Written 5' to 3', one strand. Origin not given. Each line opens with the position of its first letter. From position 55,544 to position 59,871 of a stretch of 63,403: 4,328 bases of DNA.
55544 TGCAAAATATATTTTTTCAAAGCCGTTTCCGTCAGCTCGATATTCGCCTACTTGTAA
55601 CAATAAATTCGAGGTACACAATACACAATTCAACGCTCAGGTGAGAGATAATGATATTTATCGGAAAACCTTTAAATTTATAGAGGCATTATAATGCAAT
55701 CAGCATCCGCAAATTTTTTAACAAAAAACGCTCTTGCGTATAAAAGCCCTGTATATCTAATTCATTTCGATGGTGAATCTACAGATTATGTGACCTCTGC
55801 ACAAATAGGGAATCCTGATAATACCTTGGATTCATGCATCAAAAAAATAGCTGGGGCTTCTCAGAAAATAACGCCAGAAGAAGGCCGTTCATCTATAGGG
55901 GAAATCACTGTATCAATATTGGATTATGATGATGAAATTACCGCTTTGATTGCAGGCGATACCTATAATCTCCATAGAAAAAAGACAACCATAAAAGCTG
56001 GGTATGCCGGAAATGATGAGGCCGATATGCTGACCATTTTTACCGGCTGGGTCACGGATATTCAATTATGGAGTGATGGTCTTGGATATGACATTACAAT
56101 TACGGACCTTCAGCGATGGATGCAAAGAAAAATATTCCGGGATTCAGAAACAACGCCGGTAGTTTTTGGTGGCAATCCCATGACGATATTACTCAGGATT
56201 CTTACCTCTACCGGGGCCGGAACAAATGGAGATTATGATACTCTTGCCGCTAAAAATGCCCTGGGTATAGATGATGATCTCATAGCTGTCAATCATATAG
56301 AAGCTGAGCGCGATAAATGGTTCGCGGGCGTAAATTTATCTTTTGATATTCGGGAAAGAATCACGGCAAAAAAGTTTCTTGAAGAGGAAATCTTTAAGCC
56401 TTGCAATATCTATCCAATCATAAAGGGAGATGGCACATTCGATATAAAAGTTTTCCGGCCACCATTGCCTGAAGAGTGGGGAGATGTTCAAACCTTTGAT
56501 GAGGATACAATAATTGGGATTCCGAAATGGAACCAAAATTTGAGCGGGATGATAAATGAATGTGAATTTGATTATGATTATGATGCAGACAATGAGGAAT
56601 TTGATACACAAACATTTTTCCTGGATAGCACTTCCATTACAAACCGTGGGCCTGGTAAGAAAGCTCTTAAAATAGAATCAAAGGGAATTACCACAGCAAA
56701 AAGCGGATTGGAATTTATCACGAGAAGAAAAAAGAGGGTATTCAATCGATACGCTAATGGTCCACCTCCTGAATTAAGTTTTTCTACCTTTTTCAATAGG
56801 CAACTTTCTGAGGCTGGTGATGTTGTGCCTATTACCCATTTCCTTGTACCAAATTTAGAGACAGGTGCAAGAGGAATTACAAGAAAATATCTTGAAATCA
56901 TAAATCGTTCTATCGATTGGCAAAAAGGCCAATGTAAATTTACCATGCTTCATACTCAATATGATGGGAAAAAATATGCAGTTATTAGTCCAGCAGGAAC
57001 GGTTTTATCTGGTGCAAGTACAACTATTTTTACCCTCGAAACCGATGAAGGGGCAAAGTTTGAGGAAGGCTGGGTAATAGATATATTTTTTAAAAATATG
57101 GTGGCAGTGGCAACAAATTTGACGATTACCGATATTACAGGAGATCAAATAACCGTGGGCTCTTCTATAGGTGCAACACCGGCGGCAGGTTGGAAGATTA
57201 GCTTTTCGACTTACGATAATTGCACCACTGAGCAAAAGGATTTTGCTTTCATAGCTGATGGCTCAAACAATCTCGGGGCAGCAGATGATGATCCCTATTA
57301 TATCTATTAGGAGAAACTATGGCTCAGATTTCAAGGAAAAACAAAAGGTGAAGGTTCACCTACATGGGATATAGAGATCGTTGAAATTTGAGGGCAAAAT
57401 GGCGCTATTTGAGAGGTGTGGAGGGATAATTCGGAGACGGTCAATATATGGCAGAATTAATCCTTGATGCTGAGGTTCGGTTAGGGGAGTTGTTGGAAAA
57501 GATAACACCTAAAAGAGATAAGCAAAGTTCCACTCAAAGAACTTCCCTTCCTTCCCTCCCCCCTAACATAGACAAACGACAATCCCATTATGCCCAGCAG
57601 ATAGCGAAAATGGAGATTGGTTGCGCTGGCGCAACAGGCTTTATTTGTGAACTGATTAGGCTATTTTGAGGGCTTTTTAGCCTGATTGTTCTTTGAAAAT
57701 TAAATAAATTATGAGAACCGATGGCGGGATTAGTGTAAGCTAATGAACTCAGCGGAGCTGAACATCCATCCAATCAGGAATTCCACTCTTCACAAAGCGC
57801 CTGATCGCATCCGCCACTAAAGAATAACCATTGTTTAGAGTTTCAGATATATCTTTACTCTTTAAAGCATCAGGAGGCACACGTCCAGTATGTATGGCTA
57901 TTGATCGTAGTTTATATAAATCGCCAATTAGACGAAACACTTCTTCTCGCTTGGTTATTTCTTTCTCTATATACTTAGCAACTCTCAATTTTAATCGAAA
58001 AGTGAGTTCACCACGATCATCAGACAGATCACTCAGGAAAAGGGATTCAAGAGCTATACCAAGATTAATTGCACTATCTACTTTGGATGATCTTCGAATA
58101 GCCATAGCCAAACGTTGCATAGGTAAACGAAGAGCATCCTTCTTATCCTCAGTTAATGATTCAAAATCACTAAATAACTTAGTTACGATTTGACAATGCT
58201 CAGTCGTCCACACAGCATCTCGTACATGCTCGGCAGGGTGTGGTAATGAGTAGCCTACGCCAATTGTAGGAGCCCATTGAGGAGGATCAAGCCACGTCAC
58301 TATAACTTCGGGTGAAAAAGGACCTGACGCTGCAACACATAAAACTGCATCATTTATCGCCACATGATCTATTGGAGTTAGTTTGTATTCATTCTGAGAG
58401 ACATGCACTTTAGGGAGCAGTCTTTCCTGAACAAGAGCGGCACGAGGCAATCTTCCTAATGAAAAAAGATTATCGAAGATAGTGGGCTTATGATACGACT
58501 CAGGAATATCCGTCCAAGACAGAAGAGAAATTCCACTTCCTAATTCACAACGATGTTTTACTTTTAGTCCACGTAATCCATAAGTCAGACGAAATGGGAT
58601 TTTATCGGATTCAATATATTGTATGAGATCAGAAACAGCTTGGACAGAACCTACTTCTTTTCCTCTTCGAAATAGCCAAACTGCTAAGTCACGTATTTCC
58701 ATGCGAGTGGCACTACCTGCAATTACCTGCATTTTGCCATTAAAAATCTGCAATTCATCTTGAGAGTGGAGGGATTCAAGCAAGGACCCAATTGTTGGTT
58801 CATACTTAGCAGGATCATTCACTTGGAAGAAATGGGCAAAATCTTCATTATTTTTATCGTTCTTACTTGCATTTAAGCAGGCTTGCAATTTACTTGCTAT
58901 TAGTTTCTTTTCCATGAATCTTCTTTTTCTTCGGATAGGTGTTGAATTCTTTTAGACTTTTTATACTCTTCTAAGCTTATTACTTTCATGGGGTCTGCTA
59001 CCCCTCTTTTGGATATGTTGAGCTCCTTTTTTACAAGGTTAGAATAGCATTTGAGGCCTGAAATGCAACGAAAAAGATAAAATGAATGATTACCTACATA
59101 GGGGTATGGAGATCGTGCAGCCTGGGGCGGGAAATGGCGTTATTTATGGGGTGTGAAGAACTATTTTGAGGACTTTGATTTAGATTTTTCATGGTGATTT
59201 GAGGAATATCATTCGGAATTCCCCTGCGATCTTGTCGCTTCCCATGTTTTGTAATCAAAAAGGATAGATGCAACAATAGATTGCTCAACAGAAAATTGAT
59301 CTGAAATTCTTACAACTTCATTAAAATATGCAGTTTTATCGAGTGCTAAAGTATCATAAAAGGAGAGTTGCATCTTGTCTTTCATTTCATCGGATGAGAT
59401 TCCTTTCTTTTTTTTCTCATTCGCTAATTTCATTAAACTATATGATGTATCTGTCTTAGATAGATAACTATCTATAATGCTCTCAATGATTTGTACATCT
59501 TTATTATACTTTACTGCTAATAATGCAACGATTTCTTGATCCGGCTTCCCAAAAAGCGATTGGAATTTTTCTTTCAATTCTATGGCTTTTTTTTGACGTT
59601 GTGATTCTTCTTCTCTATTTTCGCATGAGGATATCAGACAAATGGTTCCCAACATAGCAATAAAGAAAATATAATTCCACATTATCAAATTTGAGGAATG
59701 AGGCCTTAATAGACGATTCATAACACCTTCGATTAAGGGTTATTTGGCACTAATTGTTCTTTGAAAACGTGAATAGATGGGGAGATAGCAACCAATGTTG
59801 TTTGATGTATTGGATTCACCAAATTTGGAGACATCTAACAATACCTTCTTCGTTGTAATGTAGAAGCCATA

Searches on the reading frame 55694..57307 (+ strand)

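Call 9: search_protein_families(library=pfam, proteins=[window:55694-57307:+], max_evalue=0.01)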
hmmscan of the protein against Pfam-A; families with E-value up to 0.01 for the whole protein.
window:55694-57307:+ (538 aa): 0 families

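Call 92: search_protein_families(library=pfam, proteins=[window:55694-57307:+], max_evalue=1)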
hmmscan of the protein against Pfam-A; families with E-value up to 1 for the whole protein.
window:55694-57307:+ (538 aa): 2 families
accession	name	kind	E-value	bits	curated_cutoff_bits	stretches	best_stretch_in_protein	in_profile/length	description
PF22759.1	E217_GP41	-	0.026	14.2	27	1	94-149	70-125/279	Baseplate hub gp41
PF21359.2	zf_topless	-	0.22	11.6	27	1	401-416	10-25/41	TOPLESS, zinc finger domain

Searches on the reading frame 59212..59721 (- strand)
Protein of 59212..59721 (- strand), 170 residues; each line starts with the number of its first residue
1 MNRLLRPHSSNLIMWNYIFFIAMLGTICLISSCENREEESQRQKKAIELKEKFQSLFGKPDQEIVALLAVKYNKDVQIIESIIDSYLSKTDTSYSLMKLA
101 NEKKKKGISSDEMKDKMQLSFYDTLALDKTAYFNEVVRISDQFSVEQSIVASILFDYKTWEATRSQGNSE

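Call 9: search_protein_families(library=pfam, proteins=[window:59212-59721:-], max_evalue=0.01)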
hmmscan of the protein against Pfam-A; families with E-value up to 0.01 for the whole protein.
window:59212-59721:- (170 aa): 1 family
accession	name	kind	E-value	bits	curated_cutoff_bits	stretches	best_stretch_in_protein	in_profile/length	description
PF25496.1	URGCP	-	0.0041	16.9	27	1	38-118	209-289/299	Up-regulator of cell proliferation-like domain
